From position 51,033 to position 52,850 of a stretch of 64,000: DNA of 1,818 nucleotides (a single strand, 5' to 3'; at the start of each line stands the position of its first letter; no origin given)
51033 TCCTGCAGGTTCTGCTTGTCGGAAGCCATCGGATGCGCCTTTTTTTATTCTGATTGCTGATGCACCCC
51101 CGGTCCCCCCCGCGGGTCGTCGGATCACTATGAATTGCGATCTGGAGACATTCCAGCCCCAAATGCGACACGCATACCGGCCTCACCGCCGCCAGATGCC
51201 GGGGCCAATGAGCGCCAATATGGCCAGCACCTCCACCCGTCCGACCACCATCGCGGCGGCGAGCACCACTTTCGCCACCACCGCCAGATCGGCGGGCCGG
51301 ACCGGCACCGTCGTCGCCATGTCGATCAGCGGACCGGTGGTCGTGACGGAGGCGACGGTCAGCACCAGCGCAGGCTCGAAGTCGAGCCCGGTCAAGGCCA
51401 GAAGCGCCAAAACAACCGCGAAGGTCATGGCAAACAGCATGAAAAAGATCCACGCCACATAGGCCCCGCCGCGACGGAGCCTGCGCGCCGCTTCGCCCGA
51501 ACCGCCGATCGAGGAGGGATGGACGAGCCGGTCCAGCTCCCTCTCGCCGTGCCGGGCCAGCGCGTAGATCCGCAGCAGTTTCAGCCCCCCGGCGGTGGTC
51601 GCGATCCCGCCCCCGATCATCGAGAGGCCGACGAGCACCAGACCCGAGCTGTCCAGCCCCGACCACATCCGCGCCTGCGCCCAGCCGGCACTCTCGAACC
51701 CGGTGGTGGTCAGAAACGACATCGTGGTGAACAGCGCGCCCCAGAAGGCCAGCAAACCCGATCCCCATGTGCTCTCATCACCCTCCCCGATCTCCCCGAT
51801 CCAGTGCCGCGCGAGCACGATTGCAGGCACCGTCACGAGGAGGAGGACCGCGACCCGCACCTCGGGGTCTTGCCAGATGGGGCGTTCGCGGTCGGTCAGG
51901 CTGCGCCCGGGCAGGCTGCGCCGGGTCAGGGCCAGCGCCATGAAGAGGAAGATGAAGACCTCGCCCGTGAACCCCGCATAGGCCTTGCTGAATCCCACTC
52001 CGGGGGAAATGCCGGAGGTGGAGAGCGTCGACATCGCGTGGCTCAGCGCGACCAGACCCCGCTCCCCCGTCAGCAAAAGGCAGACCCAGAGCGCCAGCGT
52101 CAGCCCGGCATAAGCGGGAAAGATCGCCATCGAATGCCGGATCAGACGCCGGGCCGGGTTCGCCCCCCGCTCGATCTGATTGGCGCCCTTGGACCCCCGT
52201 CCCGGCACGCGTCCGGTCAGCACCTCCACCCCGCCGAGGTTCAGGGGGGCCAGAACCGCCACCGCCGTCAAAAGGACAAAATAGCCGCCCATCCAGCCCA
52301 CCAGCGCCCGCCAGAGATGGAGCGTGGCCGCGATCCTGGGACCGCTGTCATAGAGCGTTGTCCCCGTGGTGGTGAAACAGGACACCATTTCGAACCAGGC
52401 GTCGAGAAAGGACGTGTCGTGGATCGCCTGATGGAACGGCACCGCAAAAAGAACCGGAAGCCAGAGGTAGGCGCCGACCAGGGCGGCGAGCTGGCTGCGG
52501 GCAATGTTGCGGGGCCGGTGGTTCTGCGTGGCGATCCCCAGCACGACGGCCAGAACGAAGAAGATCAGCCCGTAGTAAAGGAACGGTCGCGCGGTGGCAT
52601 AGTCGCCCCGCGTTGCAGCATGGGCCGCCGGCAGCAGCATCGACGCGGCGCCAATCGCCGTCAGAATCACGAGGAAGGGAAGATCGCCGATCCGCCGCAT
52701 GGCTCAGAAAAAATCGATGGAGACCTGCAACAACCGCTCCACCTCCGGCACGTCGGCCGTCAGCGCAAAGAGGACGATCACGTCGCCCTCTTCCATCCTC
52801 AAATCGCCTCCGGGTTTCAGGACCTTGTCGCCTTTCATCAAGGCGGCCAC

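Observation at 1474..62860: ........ (KOPS-type) motif polarity flips at about 31.5 kb: the window appears to span a replication terminus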

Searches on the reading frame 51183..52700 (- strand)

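Call 33: search_protein_families(library=ncbifam, proteins=[window:51183-52700:-], max_evalue=1e-10)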
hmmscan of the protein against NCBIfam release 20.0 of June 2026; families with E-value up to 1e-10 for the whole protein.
window:51183-52700:- (505 aa): 2 families
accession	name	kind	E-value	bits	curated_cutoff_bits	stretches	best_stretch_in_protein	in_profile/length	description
TIGR00933.1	2a38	subfamily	1.5e-40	139.5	331.15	1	86-488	3-391/391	TrkH family potassium uptake protein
NF008020.0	PRK10750.1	equivalog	1.6e-39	136.3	866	1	14-504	14-482/483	Trk system potassium transporter TrkH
